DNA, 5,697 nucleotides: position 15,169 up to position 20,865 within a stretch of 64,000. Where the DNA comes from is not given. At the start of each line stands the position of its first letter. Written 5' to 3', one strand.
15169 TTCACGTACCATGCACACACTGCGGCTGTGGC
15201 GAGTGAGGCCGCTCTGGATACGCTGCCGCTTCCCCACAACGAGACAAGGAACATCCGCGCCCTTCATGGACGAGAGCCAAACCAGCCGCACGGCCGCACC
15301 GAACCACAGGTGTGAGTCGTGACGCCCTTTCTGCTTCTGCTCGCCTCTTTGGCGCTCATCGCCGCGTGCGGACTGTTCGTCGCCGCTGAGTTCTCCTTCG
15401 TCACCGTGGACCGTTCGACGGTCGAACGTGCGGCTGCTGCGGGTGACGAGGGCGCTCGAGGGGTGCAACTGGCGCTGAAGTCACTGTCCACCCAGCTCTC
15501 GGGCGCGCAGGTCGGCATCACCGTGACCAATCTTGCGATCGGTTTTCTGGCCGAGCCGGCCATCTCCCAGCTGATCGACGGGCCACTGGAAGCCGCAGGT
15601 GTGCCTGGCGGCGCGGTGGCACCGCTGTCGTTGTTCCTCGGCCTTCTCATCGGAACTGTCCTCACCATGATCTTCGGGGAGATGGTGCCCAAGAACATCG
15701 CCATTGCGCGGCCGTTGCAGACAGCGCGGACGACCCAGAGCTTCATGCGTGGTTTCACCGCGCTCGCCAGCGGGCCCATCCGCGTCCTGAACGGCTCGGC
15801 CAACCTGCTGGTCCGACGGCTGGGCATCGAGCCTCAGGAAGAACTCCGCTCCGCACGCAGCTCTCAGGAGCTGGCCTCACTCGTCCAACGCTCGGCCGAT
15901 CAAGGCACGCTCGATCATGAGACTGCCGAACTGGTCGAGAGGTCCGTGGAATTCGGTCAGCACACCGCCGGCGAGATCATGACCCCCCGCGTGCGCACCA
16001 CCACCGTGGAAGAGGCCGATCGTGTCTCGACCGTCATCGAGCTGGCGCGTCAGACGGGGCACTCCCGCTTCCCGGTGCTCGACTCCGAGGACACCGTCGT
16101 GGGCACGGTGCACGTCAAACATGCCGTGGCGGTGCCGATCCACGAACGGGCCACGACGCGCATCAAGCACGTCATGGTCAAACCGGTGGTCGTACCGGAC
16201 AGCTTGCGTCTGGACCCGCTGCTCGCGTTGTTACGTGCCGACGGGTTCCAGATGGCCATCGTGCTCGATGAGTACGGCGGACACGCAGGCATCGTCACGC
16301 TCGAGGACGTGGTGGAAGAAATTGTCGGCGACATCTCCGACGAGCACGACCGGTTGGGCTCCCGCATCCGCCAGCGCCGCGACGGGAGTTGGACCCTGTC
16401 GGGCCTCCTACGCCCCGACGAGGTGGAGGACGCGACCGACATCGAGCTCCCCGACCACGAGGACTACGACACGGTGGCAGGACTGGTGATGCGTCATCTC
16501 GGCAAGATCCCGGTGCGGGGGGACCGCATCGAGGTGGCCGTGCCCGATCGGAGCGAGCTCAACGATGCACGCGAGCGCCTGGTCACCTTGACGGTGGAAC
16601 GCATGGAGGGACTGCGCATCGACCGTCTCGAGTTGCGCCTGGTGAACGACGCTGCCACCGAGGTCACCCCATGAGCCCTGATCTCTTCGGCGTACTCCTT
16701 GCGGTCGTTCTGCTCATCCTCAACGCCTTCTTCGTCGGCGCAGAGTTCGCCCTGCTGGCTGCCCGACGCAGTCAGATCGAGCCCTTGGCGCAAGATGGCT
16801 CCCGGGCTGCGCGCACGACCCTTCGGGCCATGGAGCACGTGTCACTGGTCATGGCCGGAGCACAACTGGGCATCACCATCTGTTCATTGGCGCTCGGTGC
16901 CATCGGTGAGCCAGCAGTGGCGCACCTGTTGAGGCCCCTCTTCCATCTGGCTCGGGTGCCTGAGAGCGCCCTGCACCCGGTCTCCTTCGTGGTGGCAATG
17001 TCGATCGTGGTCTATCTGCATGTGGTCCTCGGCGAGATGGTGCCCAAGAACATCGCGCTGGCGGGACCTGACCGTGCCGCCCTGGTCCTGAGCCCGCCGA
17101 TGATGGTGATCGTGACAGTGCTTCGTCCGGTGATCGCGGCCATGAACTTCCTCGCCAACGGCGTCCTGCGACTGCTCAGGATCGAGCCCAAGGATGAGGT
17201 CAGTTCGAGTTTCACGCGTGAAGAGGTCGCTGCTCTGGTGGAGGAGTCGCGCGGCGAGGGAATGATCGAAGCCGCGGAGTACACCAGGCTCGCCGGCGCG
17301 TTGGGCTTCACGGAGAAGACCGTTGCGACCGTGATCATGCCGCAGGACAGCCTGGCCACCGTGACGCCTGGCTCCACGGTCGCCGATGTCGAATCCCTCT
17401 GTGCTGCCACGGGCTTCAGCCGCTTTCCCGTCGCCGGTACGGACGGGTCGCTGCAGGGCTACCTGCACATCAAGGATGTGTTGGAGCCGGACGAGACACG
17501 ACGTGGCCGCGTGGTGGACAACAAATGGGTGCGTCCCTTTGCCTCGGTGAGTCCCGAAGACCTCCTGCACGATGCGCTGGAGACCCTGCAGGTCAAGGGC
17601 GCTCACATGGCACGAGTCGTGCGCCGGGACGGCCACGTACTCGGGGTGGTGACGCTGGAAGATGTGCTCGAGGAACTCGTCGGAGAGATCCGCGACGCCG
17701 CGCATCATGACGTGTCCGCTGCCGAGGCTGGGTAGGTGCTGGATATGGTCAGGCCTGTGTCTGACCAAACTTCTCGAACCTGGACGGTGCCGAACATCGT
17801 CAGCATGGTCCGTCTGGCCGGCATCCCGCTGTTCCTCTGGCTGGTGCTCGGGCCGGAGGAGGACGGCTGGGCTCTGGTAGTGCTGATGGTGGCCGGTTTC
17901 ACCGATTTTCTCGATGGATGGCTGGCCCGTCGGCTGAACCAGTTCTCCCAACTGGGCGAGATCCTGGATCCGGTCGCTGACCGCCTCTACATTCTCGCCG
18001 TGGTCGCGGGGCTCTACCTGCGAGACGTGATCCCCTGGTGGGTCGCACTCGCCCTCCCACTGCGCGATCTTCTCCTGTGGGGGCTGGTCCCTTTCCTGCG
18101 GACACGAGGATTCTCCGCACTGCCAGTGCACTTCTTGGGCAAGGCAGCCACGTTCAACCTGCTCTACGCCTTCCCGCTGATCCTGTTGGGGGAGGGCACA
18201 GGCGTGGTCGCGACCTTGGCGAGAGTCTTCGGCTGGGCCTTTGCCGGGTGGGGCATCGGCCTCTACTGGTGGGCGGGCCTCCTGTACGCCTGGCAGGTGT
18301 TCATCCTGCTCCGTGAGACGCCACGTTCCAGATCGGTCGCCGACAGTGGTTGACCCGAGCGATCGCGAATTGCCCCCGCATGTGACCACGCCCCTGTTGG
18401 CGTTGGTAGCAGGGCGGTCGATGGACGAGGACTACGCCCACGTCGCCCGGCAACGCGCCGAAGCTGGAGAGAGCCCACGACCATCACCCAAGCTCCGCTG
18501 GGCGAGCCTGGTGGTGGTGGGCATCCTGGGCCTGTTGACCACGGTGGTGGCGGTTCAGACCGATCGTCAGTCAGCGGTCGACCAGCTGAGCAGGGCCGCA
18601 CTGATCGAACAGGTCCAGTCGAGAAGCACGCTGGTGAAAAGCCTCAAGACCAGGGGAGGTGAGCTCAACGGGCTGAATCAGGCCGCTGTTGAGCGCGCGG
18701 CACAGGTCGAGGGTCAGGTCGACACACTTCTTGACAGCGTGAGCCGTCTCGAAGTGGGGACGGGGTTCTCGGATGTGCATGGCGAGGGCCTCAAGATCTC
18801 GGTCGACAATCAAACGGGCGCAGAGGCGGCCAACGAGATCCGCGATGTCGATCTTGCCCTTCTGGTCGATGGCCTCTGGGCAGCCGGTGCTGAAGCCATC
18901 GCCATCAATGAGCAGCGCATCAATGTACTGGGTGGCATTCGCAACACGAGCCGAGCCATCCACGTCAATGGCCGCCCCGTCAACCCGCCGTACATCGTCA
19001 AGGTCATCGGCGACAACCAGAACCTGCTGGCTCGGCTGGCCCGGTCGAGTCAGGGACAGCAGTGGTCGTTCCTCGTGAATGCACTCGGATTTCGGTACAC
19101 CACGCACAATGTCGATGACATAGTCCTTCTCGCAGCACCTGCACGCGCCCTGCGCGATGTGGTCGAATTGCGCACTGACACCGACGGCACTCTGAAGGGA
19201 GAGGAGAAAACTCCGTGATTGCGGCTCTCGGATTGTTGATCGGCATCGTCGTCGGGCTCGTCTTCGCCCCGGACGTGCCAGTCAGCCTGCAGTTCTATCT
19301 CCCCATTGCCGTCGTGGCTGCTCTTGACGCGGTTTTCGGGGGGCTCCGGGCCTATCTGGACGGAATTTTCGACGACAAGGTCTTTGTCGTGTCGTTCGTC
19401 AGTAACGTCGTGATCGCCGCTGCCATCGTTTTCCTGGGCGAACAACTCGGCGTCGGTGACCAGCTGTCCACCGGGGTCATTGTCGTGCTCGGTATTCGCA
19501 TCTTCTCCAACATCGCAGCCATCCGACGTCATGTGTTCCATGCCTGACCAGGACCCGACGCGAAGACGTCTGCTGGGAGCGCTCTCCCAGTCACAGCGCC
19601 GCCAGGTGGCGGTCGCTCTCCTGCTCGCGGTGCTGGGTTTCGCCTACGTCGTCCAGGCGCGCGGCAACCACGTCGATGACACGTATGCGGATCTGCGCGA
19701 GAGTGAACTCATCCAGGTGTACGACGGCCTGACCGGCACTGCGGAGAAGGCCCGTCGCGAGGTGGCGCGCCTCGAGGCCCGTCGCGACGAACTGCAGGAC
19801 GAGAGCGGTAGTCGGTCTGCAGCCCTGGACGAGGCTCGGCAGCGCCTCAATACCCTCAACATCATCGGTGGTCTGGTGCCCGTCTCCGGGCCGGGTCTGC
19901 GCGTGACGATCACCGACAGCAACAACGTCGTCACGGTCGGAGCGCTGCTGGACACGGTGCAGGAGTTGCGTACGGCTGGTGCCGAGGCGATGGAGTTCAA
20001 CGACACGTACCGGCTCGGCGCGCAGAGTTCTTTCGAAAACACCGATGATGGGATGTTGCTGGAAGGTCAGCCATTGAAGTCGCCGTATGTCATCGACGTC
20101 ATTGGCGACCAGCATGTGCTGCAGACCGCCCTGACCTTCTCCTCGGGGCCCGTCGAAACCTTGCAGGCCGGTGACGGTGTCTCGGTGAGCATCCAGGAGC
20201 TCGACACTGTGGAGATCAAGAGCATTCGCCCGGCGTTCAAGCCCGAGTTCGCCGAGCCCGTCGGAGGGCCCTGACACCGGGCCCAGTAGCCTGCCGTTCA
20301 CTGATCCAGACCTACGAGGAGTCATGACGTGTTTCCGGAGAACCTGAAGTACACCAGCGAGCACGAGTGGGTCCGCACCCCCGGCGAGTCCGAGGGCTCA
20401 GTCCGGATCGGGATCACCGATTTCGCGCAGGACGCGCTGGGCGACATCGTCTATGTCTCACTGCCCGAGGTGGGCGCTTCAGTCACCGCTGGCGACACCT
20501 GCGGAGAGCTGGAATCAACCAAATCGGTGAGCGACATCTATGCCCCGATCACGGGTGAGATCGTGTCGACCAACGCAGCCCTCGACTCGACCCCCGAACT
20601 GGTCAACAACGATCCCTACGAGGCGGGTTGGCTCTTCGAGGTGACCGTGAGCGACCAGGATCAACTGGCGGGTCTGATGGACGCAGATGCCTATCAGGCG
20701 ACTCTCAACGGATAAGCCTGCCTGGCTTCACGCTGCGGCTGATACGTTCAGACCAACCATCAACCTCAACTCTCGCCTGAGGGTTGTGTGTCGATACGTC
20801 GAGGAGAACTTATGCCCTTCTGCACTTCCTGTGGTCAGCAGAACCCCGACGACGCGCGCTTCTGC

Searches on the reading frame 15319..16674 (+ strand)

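Call 62: search_protein_families(library=pfam, proteins=[window:15319-16674:+], max_evalue=0.0001)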
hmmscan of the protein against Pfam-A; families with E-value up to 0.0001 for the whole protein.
window:15319-16674:+ (451 aa): 3 families
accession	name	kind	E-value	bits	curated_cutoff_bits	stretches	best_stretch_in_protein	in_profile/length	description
PF01595.25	CNNM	-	5.6e-37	127.6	28.4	1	9-201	2-180/181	Cyclin M transmembrane N-terminal domain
PF03471.22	CorC_HlyC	-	4.8e-21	75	27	1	352-442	2-80/81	Transporter associated domain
PF00571.33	CBS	-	3.8e-12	46.8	24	1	217-269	1-51/57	CBS domain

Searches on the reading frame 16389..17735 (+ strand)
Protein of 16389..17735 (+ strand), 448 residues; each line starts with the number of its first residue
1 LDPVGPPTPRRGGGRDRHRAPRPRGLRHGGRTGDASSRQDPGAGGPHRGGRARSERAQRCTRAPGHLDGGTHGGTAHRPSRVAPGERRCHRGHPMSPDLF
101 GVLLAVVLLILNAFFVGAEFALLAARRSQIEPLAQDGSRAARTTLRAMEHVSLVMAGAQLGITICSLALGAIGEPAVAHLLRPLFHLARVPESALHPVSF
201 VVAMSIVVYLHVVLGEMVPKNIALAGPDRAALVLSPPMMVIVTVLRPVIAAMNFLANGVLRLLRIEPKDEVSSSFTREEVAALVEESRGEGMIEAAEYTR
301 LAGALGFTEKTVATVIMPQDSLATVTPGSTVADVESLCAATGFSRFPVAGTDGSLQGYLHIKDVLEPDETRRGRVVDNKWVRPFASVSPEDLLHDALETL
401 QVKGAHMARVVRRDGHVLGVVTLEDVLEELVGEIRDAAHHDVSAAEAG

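Call 62: search_protein_families(library=pfam, proteins=[window:16389-17735:+], max_evalue=0.0001)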
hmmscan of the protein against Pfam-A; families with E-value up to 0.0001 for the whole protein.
window:16389-17735:+ (448 aa): 2 families
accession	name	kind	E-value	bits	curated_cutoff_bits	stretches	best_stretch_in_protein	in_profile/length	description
PF01595.25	CNNM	-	2.2e-45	155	28.4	1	103-297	1-181/181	Cyclin M transmembrane N-terminal domain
PF00571.33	CBS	-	9e-15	55.2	24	1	382-431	7-56/57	CBS domain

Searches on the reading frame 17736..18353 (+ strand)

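Call 62: search_protein_families(library=pfam, proteins=[window:17736-18353:+], max_evalue=0.0001)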
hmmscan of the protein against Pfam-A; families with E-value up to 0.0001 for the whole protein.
window:17736-18353:+ (205 aa): 1 family
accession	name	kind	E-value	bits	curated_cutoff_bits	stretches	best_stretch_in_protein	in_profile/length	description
PF01066.26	CDP-OH_P_transf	-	8.7e-37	127.3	22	1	16-168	1-148/152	CDP-alcohol phosphatidyltransferase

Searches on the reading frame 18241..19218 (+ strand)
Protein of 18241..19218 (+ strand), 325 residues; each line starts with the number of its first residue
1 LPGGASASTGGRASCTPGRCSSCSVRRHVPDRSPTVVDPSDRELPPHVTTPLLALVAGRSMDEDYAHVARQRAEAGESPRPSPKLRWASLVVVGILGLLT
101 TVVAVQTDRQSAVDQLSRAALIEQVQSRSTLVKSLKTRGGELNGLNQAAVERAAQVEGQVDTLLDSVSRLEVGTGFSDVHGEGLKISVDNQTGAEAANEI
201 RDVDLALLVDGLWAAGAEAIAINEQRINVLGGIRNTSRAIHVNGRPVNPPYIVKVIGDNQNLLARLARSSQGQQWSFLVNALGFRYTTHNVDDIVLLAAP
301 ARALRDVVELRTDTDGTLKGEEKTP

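Call 62: search_protein_families(library=pfam, proteins=[window:18241-19218:+], max_evalue=0.0001)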
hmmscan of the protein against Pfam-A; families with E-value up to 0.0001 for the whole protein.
window:18241-19218:+ (325 aa): 1 family
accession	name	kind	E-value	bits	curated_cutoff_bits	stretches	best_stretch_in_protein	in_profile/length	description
PF05949.17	DUF881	-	3.9e-31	108.3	25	1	168-298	3-135/146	Bacterial protein of unknown function (DUF881)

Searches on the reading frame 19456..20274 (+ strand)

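Call 62: search_protein_families(library=pfam, proteins=[window:19456-20274:+], max_evalue=0.0001)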
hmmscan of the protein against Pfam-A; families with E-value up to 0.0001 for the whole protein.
window:19456-20274:+ (272 aa): 1 family
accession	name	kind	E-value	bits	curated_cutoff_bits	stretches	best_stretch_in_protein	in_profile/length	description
PF05949.17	DUF881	-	9.1e-30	103.9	25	1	130-266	1-145/146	Bacterial protein of unknown function (DUF881)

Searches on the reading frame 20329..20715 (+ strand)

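Call 62: search_protein_families(library=pfam, proteins=[window:20329-20715:+], max_evalue=0.0001)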
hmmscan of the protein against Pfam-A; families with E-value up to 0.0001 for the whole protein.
window:20329-20715:+ (128 aa): 1 family
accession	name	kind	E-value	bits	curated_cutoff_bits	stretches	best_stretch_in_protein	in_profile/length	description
PF01597.25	GCV_H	-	1.8e-43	147.8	22.2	1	6-126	1-119/122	Glycine cleavage H-protein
